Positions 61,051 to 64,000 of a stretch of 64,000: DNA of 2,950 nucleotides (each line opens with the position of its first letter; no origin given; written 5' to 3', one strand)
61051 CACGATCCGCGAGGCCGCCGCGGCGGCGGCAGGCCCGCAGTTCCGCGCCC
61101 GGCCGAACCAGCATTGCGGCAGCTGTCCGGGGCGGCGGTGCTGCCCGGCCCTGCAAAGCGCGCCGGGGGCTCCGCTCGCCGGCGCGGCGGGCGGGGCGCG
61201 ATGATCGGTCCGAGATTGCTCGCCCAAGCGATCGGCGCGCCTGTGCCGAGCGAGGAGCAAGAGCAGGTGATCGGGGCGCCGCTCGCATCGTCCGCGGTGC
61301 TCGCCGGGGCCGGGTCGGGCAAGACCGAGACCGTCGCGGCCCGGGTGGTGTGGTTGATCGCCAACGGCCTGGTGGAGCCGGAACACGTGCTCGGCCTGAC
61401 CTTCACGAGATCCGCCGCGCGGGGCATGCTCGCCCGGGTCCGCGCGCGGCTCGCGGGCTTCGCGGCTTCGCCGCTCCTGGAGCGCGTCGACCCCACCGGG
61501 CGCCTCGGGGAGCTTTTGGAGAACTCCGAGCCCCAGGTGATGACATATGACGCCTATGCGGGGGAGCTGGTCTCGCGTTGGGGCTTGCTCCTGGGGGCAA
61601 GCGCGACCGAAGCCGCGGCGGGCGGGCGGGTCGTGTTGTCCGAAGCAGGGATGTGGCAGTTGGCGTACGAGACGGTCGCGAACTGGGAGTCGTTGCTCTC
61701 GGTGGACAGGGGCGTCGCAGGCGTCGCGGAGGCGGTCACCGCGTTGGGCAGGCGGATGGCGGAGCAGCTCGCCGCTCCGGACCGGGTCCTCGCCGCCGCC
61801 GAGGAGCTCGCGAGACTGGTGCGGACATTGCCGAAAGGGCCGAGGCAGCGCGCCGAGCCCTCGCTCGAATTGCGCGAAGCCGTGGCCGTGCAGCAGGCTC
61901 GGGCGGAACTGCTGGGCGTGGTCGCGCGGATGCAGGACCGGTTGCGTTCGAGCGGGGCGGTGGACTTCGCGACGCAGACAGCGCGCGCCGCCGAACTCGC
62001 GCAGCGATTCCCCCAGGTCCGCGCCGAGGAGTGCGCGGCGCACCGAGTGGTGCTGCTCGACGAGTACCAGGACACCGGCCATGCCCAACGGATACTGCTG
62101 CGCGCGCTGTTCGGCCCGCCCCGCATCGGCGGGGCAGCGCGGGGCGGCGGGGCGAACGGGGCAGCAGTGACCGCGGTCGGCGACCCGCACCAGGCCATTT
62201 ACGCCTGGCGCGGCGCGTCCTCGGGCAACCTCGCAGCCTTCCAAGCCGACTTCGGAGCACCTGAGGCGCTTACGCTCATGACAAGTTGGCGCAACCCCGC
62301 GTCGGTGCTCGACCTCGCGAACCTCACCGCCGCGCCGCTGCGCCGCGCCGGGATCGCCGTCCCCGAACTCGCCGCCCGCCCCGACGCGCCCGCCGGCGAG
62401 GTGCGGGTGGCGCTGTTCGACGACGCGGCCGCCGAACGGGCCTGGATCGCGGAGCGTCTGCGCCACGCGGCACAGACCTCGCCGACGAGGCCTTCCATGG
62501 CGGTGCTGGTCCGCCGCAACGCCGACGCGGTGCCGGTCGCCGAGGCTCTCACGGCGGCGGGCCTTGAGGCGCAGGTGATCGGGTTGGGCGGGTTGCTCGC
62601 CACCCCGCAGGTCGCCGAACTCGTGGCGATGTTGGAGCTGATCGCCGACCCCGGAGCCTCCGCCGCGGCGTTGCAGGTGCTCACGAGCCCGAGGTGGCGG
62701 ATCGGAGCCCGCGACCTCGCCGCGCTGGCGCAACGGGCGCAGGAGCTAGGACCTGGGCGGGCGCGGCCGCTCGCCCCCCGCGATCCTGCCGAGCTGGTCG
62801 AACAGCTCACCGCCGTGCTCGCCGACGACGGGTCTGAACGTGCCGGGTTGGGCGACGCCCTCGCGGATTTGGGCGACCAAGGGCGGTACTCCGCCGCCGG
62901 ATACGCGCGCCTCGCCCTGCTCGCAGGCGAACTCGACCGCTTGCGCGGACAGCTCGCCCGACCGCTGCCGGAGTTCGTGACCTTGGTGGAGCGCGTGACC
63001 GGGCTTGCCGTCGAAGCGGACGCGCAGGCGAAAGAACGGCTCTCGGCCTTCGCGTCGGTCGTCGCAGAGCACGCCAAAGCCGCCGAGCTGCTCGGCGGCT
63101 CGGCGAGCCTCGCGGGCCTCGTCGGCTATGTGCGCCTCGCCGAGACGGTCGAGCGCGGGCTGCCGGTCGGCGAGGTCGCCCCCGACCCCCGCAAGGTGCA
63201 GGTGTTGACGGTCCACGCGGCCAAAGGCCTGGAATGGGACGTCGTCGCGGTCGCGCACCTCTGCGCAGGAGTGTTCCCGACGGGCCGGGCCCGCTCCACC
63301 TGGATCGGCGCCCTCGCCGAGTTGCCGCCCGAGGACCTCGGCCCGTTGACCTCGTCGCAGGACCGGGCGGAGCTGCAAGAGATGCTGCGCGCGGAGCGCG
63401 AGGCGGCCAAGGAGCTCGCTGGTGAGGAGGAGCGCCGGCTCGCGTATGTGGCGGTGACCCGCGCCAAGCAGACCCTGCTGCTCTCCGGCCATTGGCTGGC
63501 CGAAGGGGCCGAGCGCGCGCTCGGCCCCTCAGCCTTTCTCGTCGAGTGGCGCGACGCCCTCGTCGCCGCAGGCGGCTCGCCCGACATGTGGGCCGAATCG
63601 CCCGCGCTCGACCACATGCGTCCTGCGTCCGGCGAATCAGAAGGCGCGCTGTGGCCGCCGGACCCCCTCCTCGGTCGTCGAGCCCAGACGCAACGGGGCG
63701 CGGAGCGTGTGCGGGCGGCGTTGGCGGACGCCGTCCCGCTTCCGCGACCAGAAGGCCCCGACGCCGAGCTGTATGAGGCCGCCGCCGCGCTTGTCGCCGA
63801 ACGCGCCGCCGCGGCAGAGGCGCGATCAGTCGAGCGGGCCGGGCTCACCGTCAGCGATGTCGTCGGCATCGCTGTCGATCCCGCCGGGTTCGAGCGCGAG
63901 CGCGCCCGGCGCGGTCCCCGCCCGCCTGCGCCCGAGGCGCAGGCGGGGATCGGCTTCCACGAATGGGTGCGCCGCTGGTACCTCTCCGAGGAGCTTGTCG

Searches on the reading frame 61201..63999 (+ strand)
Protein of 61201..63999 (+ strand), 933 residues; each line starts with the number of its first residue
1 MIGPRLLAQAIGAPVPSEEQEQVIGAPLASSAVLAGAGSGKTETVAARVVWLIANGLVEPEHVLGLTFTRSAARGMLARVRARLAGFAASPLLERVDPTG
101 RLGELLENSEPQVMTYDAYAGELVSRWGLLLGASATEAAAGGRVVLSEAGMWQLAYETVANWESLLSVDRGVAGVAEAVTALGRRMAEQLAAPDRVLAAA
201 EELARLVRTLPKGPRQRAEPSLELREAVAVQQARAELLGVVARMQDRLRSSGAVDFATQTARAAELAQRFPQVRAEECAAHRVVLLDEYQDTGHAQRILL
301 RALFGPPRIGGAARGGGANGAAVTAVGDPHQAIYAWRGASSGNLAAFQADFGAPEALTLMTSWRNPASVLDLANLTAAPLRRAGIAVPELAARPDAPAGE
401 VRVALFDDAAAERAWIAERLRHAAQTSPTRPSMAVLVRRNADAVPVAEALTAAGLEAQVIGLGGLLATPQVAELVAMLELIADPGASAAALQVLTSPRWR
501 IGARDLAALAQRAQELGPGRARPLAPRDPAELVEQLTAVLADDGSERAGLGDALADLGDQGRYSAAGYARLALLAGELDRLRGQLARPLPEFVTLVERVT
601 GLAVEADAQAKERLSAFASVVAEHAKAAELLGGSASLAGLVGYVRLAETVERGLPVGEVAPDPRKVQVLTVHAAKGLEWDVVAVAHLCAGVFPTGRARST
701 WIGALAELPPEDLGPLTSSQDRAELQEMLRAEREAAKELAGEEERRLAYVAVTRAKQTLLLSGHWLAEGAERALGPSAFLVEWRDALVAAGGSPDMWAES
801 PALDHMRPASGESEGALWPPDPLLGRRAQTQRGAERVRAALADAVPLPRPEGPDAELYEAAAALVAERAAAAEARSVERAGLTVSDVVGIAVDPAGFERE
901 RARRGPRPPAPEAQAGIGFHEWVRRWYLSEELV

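Call 12: search_protein_families(library=pfam, proteins=[window:61201-63999:+], max_evalue=0.001)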
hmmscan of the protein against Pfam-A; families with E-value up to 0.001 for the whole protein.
window:61201-63999:+ (933 aa): 4 families
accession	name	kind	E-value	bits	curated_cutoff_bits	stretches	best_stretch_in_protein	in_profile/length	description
PF00580.27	UvrD-helicase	-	3.2e-38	132.4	23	1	18-351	3-270/271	UvrD/REP helicase N-terminal domain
PF13361.12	UvrD_C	-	1.4e-33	117.2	25.6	1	361-762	5-346/350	UvrD-like helicase C-terminal domain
PF13245.12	AAA_19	-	3.9e-10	40.5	25.1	1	31-335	14-132/134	AAA domain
PF13538.12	UvrD_C_2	-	3.1e-08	33.8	27.4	0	667-685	3-21/52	UvrD-like helicase C-terminal domain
